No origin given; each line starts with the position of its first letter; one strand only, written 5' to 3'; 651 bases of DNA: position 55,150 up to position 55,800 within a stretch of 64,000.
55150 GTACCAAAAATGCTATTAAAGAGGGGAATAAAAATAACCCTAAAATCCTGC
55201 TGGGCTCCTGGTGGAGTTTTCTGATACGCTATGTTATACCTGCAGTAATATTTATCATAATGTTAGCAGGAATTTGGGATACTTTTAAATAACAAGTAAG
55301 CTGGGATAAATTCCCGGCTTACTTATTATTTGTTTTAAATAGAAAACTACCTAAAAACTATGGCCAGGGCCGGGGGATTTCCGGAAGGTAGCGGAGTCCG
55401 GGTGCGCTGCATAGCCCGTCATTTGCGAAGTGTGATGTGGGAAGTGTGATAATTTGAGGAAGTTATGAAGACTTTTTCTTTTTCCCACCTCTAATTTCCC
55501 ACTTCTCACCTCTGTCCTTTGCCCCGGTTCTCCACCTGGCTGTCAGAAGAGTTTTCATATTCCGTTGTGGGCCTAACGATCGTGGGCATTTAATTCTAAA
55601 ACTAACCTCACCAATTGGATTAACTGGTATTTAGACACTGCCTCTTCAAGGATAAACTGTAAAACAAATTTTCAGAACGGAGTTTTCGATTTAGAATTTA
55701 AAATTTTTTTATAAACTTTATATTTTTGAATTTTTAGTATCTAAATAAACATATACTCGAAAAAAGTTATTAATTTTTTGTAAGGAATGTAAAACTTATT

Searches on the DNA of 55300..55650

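Call 49: search_rna_families(source=window, start=55300, end=55650, threshold=evalue, max_evalue=10, show_alignments=2)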
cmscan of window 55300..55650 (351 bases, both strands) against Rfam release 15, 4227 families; matches with E-value up to 10: 11.
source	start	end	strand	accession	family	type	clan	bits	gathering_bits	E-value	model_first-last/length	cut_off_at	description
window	55430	55503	+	RF01911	MIR2118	Gene; miRNA;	-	18.3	85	0.32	1-170/170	no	MIR2118 microRNA precursor family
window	55428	55503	+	RF01283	snoU30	Gene; snRNA; snoRNA; CD-box;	CL00052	17.8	45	1.1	1-86/86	no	Small nucleolar RNA U30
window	55439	55487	+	RF03186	mir-3689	Gene; miRNA;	-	17.3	58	0.75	1-72/72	no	mir-3689 microRNA precursor family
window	55457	55484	+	RF00489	ctRNA_p42d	Gene; antisense;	-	15.5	50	1.5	1-46/46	no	ctRNA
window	55438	55500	+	RF00336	snoJ26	Gene; snRNA; snoRNA; CD-box;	-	15.3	50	6.4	1-147/147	no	Small nucleolar RNA J26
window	55427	55520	+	RF03873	mir-3192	Gene; miRNA;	-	14.3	80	6.2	1-77/77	no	mir-3192 microRNA precursor family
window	55418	55516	+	RF04185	MIR2118_2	Gene; miRNA;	-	14.1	120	6.4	1-106/106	no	MIR2118_2 microRNA precursor family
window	55434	55513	+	RF03778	mir-483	Gene; miRNA;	-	13.8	60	7.8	1-75/75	no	mir-483 microRNA precursor family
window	55434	55512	+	RF04164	MIR1507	Gene; miRNA;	-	13.7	73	3.6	15-91/107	no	MIR1507 microRNA precursor family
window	55300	55406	-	RF01815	rpsB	Gene; sRNA;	-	11.2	40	7.5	1-90/132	3'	rpsB sRNA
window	55448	55547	+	RF02115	FAM13A-AS1_2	Gene; lncRNA;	-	11.1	38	5.9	1-110/110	no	FAM13A antisense RNA 1 conserved region 2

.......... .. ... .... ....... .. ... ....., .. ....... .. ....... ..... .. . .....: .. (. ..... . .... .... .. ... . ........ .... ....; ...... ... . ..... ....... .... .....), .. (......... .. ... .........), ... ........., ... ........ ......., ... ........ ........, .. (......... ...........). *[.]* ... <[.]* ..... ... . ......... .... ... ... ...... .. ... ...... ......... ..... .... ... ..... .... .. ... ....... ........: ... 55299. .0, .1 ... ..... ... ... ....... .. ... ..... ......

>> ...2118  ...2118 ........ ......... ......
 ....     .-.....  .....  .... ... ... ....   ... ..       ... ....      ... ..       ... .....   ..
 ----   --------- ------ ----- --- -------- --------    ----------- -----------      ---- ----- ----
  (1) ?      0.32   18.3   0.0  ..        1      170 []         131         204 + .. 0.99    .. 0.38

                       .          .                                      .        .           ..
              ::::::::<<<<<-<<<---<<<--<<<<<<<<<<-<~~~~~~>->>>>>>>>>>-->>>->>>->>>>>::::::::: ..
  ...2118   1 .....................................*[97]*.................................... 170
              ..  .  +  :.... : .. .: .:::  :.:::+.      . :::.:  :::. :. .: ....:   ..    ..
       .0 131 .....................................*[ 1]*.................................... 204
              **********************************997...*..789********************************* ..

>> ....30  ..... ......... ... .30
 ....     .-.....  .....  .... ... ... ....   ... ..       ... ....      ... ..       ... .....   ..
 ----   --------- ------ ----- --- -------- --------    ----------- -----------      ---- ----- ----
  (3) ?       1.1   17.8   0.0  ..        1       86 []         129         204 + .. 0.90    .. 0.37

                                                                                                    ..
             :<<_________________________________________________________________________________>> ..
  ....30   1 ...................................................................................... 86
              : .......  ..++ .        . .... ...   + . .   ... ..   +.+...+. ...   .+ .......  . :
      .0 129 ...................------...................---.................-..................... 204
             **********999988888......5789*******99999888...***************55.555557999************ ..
